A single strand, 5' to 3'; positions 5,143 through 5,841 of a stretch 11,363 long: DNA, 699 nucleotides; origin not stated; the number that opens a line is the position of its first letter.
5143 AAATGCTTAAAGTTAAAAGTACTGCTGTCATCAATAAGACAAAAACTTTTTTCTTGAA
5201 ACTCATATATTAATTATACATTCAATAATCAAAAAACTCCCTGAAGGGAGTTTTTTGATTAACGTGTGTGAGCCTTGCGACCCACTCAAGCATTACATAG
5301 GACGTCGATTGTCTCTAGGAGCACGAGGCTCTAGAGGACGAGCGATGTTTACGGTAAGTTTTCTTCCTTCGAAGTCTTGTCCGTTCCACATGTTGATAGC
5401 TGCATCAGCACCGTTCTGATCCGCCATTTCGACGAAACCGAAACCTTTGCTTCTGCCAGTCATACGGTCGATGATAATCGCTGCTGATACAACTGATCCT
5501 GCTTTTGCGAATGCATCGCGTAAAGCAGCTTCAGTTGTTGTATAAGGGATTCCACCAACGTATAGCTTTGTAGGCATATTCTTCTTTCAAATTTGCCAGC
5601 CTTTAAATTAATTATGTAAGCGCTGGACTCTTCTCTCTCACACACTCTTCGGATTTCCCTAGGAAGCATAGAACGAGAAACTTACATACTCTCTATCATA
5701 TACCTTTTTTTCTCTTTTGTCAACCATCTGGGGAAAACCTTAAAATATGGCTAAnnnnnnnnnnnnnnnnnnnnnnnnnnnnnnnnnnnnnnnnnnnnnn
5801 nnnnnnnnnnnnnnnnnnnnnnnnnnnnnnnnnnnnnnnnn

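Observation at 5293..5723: Small RRM RNA-binding protein gene with strong promoter, long 5' UTR, elevated GC and perfect terminator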

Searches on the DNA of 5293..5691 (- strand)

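Call 28: build_rna_model(alignment_id=A3, structure=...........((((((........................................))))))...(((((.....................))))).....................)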
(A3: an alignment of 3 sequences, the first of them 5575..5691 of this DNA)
Model R1 built from alignment A3 (3 sequences, 118 columns); structure: as given.
model positions 117; base pairs 11; branch points 1; effective number of sequences 1.31; information 0.591 bits per position. Calibrated on 0.2 Mb of random sequence (short: E-values are rough).
structure used (alignment columns):
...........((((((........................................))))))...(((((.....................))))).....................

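Call 29: search_with_rna_model(model_id=R1, sources=[window, L003, L004, L005, L006, L007, L008, L009, L010, L011, L012, L013, L014, L015, L016, L017, L018, L019, L020, L021, L022, L023, L024, L025, L026, L027, L028, L029, L030, L031, L032, L033, L034, L035, L036, L037, L038, L039, L040, L041, L042, L043, L044, L045, L046, L047, L048, L049, L050, L051, L052, L053, L054, L055, L056, L057, L058, L059, L060, L061, L062, L063, L064, L065, L066, L067, L068, L069, L070, L071, L072, L073, L074, L075, L076, L077, L078, L079, L080, L081, L082], max_evalue=10, make_alignment=true)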
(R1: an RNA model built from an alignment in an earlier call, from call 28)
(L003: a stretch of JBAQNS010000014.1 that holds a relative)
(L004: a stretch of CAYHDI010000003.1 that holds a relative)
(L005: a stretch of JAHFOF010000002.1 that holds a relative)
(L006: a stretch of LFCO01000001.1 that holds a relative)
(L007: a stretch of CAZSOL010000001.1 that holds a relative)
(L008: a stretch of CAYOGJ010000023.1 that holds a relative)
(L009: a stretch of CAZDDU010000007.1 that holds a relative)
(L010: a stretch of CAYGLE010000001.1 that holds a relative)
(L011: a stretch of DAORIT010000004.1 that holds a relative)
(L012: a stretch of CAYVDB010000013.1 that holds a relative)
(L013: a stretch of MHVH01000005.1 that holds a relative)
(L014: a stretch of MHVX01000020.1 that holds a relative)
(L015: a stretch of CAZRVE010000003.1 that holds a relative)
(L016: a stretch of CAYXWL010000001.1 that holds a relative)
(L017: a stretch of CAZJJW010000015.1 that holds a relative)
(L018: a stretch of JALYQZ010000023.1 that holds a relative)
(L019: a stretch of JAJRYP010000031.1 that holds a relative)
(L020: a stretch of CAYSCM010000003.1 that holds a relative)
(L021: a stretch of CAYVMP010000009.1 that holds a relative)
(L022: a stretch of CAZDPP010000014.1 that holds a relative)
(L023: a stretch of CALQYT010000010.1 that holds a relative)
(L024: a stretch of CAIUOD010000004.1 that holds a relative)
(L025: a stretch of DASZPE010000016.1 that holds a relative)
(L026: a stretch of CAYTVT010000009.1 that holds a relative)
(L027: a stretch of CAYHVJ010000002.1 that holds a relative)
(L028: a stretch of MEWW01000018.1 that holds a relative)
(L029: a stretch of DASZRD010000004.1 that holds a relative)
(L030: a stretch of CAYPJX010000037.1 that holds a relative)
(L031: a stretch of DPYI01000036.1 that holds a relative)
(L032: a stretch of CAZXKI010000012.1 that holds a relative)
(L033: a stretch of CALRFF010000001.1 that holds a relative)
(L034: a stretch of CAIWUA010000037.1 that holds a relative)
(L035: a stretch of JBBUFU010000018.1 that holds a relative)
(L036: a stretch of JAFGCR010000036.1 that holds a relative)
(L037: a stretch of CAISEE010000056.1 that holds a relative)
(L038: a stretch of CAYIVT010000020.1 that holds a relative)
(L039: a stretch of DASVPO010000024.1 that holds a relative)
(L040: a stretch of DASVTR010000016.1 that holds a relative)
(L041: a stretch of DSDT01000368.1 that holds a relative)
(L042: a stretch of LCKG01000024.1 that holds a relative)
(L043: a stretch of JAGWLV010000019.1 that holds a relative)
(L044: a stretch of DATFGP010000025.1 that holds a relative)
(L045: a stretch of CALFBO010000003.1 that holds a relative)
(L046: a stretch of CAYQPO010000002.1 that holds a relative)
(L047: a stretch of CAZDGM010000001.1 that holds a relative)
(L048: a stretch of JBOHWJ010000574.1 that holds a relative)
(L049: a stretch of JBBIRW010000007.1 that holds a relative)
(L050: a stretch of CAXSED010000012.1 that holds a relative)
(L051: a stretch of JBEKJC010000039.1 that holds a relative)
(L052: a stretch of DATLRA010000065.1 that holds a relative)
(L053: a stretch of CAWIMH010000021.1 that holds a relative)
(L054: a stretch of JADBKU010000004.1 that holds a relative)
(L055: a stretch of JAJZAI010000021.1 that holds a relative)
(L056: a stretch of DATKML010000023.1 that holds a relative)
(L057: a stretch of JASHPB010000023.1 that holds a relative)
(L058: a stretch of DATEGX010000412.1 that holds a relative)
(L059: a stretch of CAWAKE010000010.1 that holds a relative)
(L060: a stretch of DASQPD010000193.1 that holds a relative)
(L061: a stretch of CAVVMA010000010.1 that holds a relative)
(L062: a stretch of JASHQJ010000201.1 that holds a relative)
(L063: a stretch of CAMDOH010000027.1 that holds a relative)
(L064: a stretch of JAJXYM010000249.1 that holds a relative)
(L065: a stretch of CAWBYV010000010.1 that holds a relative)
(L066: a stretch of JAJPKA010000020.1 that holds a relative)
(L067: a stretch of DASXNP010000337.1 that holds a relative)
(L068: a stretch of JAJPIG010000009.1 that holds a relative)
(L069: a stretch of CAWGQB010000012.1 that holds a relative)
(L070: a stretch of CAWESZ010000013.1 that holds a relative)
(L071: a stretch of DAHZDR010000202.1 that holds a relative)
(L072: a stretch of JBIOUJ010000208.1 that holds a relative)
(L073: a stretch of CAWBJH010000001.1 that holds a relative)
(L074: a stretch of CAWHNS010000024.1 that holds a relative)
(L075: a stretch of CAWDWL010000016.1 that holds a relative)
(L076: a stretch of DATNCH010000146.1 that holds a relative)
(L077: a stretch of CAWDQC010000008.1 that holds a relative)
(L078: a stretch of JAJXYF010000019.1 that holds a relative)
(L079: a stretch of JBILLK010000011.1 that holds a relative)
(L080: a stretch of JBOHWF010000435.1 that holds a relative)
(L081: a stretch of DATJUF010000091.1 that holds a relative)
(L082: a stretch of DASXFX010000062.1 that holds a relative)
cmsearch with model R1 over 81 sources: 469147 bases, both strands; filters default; matches with E-value up to 10: 13.
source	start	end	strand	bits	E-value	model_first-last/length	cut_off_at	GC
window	5575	5691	-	145.7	2.4e-26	1-117/117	no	0.38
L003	229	343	+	145.4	2.7e-26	1-117/117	no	0.37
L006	2893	3003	+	116.5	1.8e-20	1-117/117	no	0.46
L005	2890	2998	+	58.7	8.2e-09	1-117/117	no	0.46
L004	912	1024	+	56.8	2.1e-08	1-117/117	no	0.41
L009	2903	3003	+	47.3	1.7e-06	1-117/117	no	0.44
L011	2903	3003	+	47.3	1.7e-06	1-117/117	no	0.44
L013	2893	3003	+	41.4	2.6e-05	1-117/117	no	0.43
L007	2902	3003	+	40.8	3.4e-05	1-117/117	no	0.39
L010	1855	1964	+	35.5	0.0004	1-117/117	no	0.39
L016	2905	3000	+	22.1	0.2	1-117/117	no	0.39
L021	2885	3003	+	20.4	0.43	1-117/117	no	0.36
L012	2883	3003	+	18.1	1.3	1-117/117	no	0.43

Alignment A4: 13 matches aligned to the model, 167 columns, each read 5' to 3' on its own strand. Consensus structure (alignment columns), stored with it:
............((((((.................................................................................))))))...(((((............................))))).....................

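Call 31: build_rna_model(alignment_id=A4)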
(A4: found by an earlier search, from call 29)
Model R2 built from alignment A4 (13 sequences, 167 columns); structure: stored with the alignment.
model positions 102; base pairs 11; branch points 1; effective number of sequences 2.72; information 0.59 bits per position. Calibrated on 0.2 Mb of random sequence (short: E-values are rough).
structure used (alignment columns):
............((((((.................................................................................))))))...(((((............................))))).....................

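Call 32: search_with_rna_model(model_id=R2, sources=[window, L003, L004, L005, L006, L007, L008, L009, L010, L011, L012, L013, L014, L015, L016, L017, L018, L019, L020, L021, L022, L023, L024, L025, L026, L027, L028, L029, L030, L031, L032, L033, L034, L035, L036, L037, L038, L039, L040, L041, L042, L043, L044, L045, L046, L047, L048, L049, L050, L051, L052, L053, L054, L055, L056, L057, L058, L059, L060, L061, L062, L063, L064, L065, L066, L067, L068, L069, L070, L071, L072, L073, L074, L075, L076, L077, L078, L079, L080, L081, L082], max_evalue=10, make_alignment=true)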
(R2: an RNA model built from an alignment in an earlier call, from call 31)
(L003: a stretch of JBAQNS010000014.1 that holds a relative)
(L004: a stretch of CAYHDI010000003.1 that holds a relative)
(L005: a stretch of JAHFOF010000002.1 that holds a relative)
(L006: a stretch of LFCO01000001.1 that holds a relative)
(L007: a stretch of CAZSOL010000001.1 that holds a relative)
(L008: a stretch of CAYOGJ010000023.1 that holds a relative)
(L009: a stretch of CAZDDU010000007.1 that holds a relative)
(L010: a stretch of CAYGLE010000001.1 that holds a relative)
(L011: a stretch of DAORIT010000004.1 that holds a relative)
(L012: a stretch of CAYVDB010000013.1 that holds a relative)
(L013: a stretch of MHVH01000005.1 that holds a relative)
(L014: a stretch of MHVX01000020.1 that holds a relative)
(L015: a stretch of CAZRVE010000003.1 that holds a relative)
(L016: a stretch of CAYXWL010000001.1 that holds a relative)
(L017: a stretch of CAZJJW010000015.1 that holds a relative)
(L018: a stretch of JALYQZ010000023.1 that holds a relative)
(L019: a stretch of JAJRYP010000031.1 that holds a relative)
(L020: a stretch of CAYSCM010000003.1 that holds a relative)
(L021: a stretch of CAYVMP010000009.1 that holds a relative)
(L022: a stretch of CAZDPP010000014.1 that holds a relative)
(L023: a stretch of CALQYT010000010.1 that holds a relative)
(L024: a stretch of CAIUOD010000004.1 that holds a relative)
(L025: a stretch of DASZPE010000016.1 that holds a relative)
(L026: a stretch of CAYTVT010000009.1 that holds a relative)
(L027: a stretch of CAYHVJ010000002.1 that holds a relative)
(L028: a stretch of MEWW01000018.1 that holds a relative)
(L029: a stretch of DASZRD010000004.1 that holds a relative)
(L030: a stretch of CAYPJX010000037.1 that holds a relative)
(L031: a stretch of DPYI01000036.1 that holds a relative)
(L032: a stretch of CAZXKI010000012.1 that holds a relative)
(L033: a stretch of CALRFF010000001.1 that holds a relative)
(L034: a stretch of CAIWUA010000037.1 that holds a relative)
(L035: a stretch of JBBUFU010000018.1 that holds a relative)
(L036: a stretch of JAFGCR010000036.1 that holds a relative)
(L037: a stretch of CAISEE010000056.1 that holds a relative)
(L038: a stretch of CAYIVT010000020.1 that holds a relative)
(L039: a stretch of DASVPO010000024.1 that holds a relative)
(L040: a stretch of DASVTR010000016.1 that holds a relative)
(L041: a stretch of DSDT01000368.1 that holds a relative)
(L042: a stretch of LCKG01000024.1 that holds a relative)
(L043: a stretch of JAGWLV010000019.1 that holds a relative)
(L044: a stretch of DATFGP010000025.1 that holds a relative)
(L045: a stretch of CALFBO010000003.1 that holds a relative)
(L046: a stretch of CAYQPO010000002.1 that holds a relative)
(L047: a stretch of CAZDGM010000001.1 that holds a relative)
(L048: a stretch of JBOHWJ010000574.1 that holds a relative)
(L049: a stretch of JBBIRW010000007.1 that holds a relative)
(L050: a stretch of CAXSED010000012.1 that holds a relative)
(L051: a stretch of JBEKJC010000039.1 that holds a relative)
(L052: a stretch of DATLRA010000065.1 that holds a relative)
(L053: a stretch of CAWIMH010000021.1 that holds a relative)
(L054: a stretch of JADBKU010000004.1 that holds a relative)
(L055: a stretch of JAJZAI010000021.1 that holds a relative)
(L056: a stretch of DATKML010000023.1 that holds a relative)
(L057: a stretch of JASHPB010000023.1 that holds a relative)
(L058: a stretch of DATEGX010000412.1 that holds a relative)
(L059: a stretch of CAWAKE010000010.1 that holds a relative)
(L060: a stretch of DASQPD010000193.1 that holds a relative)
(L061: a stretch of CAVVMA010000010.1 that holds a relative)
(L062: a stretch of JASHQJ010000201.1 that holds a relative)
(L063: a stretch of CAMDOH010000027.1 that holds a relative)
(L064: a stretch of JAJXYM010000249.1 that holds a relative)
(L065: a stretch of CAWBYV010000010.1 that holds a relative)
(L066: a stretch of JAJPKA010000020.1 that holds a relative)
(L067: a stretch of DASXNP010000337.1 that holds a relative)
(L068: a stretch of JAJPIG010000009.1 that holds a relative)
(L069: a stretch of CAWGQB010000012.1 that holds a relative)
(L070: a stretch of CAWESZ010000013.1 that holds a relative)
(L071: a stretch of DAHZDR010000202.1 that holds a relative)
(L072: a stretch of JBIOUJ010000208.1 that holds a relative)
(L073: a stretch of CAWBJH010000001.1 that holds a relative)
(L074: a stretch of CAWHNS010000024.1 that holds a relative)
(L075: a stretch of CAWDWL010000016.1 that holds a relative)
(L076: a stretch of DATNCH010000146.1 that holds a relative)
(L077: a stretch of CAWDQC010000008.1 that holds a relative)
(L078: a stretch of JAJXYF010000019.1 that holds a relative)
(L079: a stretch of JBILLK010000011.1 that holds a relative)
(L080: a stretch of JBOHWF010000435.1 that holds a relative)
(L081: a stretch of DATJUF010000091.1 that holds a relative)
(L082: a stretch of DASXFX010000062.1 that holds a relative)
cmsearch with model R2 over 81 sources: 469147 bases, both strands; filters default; matches with E-value up to 10: 18.
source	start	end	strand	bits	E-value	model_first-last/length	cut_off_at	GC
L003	229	343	+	94.7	1e-15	1-102/102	no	0.37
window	5575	5691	-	91.3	4.6e-15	1-102/102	no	0.38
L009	2903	3003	+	90.9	5.6e-15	1-102/102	no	0.44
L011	2903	3003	+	90.9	5.6e-15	1-102/102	no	0.44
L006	2893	3003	+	88.6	1.6e-14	1-102/102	no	0.46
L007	2902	3003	+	85.5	6.7e-14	1-102/102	no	0.39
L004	912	1024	+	78.6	1.6e-12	1-102/102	no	0.41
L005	2890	2998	+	73.2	1.9e-11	1-102/102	no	0.46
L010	1856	1958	+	72.8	2.2e-11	1-102/102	no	0.38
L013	2893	3003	+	71.9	3.4e-11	1-102/102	no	0.43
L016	2905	3000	+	59.3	1.1e-08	1-102/102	no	0.39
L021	2885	3003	+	57.5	2.5e-08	1-102/102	no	0.36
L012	2883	3003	+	51.9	3.3e-07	1-102/102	no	0.43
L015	2880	3003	+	40.1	7.2e-05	1-102/102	no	0.44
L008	2918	3003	+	37.5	0.00024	1-102/102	no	0.4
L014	919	1050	+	33.3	0.0016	1-102/102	no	0.47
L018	2917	3003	+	24.6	0.089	1-102/102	no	0.29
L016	2881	2976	-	15.4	6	1-102/102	no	0.4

Alignment A5: 18 matches aligned to the model, 183 columns, each read 5' to 3' on its own strand. Consensus structure (alignment columns), stored with it:
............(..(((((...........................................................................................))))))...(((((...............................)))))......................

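Call 35: search_with_rna_model(model_id=R2, sources=[L083, L084, L085, L086, L087, L088, L089, L090, L091, L092, L093, L094, L095, L096, L097, L098, L099, L100, L101, L102, L103, L104, L105, L106, L107, L108, L109, L110, L111, L112, L113, L114, L115, L116, L117, L118, L119, L120, L121, L122, L123, L124, L125, L126, L127, L128, L129, L130, L131, L132, L133, L134, L135, L136, L137, L138, L139, L140, L141, L142, L143, L144, L145, L146, L147, L148, L149, L150, L151, L152, L153, L154, L155, L156, L157, L158, L159, L160, L161, L162, L163, L164, L165, L166, L167, L168, L169, L170, L171, L172, L173, L174, L175], max_evalue=1, make_alignment=true)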
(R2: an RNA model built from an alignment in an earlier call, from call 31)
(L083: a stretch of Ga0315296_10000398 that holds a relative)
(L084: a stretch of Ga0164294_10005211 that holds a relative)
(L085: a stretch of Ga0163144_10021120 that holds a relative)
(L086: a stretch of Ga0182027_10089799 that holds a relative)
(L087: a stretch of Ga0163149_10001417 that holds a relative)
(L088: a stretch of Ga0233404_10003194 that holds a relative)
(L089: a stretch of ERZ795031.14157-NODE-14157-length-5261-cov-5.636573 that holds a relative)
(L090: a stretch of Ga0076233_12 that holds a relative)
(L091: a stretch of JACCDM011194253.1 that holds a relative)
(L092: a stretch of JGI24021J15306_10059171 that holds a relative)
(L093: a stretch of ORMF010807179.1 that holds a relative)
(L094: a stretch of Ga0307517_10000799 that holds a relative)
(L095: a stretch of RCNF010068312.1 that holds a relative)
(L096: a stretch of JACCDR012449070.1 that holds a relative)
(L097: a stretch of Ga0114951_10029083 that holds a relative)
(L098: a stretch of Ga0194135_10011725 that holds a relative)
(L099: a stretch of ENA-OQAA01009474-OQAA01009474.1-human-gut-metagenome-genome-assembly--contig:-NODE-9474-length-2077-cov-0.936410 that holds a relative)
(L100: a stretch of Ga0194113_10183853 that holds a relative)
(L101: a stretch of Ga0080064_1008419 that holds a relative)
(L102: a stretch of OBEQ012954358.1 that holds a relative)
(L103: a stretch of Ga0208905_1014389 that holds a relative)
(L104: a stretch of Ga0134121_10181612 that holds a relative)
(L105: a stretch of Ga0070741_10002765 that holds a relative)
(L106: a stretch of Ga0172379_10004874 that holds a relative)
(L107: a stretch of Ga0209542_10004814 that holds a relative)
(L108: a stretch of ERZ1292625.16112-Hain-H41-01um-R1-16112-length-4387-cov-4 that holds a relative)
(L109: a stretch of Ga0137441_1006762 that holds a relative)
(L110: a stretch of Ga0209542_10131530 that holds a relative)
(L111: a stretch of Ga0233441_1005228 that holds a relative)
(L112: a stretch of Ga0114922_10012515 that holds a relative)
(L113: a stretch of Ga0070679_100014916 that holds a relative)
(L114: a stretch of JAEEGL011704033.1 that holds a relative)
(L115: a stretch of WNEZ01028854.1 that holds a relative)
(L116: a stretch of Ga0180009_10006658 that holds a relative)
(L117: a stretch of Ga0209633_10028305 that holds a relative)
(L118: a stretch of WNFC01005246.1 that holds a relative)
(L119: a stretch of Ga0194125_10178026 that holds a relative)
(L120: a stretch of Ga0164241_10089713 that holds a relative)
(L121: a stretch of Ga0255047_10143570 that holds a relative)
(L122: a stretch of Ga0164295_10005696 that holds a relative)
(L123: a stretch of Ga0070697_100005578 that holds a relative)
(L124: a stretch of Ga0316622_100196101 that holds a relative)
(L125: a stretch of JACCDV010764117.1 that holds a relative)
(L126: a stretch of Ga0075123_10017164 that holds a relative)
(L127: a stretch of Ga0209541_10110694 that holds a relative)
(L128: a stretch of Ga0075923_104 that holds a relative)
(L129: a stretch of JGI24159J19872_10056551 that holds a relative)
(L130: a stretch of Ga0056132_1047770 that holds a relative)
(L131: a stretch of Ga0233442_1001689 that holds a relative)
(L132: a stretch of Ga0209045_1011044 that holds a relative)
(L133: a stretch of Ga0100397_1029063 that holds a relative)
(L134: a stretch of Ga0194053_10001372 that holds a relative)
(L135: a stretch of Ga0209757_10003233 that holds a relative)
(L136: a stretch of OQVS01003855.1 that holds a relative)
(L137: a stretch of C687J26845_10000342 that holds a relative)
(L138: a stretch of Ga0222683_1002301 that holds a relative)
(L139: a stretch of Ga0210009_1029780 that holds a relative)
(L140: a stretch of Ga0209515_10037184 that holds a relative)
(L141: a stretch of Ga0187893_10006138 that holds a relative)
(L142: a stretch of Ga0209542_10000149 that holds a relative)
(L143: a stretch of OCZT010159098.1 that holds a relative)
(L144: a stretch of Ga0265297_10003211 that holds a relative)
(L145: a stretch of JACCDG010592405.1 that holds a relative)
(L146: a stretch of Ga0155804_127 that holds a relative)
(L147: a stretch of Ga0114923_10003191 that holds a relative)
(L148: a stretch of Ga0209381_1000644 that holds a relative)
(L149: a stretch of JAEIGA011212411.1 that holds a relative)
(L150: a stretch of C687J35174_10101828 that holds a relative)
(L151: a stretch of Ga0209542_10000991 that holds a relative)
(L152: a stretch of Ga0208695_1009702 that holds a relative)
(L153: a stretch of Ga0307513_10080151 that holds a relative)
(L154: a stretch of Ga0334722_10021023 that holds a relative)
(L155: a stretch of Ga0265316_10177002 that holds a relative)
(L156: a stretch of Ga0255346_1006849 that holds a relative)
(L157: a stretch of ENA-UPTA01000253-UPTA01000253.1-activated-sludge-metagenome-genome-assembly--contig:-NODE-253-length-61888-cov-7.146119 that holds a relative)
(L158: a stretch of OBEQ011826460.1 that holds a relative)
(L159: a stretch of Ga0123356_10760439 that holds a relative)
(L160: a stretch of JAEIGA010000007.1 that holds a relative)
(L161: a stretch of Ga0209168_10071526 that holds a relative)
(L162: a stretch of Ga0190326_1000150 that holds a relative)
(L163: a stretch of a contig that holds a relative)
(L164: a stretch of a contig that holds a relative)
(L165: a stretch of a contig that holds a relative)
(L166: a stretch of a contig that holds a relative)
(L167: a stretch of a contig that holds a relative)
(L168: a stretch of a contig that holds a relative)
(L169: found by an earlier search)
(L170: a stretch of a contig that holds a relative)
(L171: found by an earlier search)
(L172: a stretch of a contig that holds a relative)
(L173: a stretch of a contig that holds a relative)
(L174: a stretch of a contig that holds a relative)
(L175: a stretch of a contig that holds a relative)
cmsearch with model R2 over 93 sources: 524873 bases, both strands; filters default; matches with E-value up to 1: 50.
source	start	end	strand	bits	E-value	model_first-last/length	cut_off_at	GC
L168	328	427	-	87.7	2.6e-14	1-102/102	no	0.43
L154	2179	2293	-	83.9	1.5e-13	1-102/102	no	0.38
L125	1568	1668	-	82.7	2.7e-13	1-102/102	no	0.42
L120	714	818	-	66.2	5.1e-10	1-102/102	no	0.48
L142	7290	7388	-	60.6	6.7e-09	1-102/102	no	0.4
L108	2777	2885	+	60.4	7.3e-09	1-102/102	no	0.45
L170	1929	2029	-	59.9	9.2e-09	1-102/102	no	0.42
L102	788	890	+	59.5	1.1e-08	1-102/102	no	0.36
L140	1284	1386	+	59.5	1.1e-08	1-102/102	no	0.36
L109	954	1056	+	57.4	2.9e-08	1-102/102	no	0.41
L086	729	840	+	57.3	3.1e-08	1-102/102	no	0.37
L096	7422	7531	-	56.9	3.7e-08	1-102/102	no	0.31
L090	758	858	-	56.5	4.3e-08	1-102/102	no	0.41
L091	926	1035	+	55.9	5.9e-08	1-102/102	no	0.33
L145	4281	4390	+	55.9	5.9e-08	1-102/102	no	0.33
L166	2854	2963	+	55.9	5.9e-08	1-102/102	no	0.33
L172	1013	1114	-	55.2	8.1e-08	1-102/102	no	0.37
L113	4222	4323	+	54.7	1e-07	1-102/102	no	0.44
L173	7714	7823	-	53.8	1.5e-07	1-102/102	no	0.37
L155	142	237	+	53.8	1.5e-07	1-102/102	no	0.4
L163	73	172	-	52.5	2.7e-07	1-102/102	no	0.37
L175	1345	1442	+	52.2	3.2e-07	1-102/102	no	0.41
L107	7842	7940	-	51.8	3.8e-07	1-102/102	no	0.37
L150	245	352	+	51.7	4e-07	1-102/102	no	0.37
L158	4767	4869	+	51.5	4.3e-07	1-102/102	no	0.36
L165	315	414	-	51.4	4.6e-07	1-102/102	no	0.39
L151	344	442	-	51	5.5e-07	1-102/102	no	0.36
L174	6714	6812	+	51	5.5e-07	1-102/102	no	0.36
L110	1929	2036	-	50.8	6.1e-07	1-102/102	no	0.37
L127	244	351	-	50.8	6.1e-07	1-102/102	no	0.37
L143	345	455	+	49.6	1e-06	1-102/102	no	0.35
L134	10303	10405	+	49.6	1.1e-06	1-102/102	no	0.37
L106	5595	5700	+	47.6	2.6e-06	1-102/102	no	0.41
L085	10921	11030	-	47.1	3.3e-06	1-102/102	no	0.3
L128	1992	2101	+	46.5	4.3e-06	1-102/102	no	0.35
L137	894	1003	+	46.5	4.3e-06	1-102/102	no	0.35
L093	180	290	+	45.6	6.4e-06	1-102/102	no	0.4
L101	6950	7060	+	45.6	6.4e-06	1-102/102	no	0.4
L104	675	778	+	40.5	6.7e-05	1-102/102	no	0.37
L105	323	424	+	39.8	9.4e-05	1-102/102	no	0.42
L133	200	321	-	33.5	0.0017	1-102/102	no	0.3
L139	654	775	-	33.5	0.0017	1-102/102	no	0.3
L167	84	205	-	33.5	0.0017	1-102/102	no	0.3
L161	270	388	+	29.3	0.011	1-102/102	no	0.41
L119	1065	1186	-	26.6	0.04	1-102/102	no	0.34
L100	1565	1686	+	26.6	0.04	1-102/102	no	0.34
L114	786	895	+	24.2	0.12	1-102/102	no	0.39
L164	774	868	+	22.2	0.29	1-102/102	no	0.4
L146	1243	1370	-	21.5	0.4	1-102/102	no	0.44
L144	1991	2112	-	20.4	0.67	1-102/102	no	0.47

Alignment A6: 50 matches aligned to the model, 214 columns, each read 5' to 3' on its own strand. Consensus structure (alignment columns), stored with it:
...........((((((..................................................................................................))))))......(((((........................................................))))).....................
